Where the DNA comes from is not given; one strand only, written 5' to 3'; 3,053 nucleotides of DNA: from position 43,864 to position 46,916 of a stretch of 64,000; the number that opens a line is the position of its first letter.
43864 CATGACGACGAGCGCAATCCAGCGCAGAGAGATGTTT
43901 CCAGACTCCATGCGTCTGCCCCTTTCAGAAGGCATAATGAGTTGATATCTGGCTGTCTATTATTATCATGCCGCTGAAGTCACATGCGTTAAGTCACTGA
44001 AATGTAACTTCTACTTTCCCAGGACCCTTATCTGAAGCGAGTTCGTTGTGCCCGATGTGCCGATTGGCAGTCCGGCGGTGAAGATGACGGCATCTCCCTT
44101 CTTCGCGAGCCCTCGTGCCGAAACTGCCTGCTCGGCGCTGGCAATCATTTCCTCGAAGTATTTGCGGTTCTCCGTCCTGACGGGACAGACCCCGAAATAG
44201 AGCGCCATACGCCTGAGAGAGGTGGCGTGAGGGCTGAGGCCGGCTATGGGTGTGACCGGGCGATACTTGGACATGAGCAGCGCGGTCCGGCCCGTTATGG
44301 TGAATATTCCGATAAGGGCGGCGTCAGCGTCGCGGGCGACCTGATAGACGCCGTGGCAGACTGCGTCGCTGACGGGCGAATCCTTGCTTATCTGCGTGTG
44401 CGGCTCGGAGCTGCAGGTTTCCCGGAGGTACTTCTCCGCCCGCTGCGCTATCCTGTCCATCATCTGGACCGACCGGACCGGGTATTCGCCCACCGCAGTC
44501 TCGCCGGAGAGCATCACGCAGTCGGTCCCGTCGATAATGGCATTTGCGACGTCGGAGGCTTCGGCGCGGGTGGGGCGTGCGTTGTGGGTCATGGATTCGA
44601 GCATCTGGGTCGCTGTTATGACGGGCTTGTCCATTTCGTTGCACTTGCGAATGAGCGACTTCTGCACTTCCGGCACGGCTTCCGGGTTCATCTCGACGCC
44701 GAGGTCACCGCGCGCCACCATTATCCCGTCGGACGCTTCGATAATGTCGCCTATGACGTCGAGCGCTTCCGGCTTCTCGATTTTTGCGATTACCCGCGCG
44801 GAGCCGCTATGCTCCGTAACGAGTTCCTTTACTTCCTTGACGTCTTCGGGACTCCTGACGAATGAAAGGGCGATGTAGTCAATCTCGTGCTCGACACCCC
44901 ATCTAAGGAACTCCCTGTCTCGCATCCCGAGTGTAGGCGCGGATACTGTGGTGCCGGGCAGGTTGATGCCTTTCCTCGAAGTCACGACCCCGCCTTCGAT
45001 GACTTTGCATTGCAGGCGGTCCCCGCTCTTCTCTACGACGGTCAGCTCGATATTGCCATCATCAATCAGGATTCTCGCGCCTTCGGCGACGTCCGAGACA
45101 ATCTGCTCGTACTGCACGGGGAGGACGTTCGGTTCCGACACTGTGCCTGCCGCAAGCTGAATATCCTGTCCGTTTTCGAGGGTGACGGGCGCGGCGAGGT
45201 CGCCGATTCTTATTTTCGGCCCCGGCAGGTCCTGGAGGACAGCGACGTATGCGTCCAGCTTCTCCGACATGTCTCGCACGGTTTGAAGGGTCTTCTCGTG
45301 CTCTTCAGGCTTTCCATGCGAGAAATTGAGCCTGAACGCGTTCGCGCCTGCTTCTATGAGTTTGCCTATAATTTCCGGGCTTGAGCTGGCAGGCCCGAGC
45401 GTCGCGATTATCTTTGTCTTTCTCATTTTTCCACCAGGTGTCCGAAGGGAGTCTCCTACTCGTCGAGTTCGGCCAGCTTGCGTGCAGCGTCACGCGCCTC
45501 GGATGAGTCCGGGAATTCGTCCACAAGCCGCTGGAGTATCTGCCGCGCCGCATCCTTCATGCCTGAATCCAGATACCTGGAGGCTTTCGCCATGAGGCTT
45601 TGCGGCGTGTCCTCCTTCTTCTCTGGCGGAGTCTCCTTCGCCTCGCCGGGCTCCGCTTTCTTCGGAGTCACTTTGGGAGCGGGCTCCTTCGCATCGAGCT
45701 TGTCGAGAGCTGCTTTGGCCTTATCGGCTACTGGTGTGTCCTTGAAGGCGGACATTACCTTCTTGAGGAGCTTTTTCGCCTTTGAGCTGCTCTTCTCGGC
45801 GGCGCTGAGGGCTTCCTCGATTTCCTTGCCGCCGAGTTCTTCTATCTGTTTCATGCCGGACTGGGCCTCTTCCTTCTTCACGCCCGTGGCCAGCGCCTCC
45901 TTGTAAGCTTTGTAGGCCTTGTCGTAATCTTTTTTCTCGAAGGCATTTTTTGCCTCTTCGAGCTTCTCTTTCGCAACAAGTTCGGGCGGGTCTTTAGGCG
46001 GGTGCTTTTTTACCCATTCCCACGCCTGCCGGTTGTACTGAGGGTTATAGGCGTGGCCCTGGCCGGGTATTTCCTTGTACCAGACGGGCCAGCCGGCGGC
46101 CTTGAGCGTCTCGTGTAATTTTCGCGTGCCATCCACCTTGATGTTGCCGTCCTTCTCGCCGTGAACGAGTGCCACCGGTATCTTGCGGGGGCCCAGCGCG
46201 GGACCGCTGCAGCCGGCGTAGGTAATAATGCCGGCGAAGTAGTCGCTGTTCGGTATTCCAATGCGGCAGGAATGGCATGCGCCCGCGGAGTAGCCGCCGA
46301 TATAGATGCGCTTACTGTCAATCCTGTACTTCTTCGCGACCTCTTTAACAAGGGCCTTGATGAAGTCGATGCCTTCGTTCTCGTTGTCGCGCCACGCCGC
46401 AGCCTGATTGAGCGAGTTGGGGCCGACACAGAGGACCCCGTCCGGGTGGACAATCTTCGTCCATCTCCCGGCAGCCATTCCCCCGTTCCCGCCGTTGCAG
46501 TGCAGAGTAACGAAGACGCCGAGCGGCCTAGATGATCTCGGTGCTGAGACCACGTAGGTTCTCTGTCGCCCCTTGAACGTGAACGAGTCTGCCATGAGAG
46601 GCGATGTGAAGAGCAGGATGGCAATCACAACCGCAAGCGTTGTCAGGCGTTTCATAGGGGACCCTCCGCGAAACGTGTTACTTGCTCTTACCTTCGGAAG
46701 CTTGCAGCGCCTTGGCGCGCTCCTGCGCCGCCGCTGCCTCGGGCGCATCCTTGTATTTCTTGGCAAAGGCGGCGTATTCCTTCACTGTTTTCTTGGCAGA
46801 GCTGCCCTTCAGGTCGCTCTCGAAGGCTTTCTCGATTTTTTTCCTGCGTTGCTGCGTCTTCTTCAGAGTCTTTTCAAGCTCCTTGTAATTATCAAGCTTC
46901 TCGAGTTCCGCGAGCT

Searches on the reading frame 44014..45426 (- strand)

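Call 46: search_protein_families(library=pfam, proteins=[window:44014-45426:-], max_evalue=0.00001)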
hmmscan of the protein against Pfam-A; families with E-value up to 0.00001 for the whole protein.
window:44014-45426:- (471 aa): 2 families
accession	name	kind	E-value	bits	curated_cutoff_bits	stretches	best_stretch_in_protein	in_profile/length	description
PF00224.27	PK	-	6.6e-120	400.5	30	1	1-320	1-328/328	Pyruvate kinase, barrel domain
PF02887.21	PK_C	-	1.2e-30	106.4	28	1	354-466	1-113/114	Pyruvate kinase, alpha/beta domain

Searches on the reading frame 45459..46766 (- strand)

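Call 46: search_protein_families(library=pfam, proteins=[window:45459-46766:-], max_evalue=0.00001)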
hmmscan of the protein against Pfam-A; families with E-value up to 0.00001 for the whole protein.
window:45459-46766:- (436 aa): 3 families
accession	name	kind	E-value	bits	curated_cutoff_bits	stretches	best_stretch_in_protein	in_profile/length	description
PF00326.27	Peptidase_S9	-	2.1e-09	37.7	22.6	0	126-187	39-99/213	Prolyl oligopeptidase family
PF02230.22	Abhydrolase_2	-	2.2e-07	31.4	23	1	116-254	74-215/217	Phospholipase/Carboxylesterase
PF13428.12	TPR_14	-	4.9e-06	27.2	23.5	0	389-425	2-38/44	Tetratricopeptide repeat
